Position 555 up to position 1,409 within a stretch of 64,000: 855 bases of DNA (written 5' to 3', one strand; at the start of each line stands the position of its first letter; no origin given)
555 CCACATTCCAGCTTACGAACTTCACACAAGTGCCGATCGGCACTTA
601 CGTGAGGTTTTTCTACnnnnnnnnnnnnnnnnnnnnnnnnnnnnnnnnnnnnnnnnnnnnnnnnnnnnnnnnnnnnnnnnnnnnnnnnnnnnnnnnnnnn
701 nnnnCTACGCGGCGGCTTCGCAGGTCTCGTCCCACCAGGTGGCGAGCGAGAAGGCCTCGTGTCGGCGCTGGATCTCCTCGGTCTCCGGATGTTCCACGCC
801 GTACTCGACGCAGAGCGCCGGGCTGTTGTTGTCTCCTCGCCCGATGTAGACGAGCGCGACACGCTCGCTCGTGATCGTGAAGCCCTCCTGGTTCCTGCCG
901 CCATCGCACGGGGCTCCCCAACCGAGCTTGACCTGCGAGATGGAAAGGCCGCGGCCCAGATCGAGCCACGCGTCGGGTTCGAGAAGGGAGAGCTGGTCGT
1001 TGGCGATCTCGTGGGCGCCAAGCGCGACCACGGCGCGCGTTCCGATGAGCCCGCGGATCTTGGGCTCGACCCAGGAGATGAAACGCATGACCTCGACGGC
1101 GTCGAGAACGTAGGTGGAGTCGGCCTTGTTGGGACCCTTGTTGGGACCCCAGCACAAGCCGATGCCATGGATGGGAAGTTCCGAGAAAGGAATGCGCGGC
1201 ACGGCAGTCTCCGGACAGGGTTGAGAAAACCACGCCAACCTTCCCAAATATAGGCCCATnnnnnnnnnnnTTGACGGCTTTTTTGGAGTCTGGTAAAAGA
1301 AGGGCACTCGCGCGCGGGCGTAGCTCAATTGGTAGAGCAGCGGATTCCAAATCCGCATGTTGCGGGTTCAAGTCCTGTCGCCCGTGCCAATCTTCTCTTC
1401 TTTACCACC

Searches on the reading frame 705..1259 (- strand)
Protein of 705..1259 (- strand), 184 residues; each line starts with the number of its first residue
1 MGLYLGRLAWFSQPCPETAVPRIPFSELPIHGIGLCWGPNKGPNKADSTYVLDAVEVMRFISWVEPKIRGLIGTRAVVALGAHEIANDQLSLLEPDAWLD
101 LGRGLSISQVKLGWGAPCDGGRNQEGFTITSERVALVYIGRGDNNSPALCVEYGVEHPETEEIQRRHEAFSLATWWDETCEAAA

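Call 12: search_protein_families(library=pfam, proteins=[window:705-1259:-], max_evalue=0.01)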
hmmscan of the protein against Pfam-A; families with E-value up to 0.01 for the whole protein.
window:705-1259:- (184 aa): 0 families

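Call 24: search_protein_families(library=phrogs, proteins=[window:705-1259:-], max_evalue=0.01)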
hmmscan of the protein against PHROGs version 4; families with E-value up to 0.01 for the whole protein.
window:705-1259:- (184 aa): 0 families

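Call 25: search_protein_families(library=ncbifam, proteins=[window:705-1259:-], max_evalue=0.01)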
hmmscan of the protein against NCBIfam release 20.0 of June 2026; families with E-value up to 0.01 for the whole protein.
window:705-1259:- (184 aa): 0 families

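Call 96: search_protein_families(library=padloc, proteins=[window:705-1202:-], max_evalue=0.01)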
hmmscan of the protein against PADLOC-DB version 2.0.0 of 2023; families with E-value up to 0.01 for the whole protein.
window:705-1202:- (165 aa): 0 families
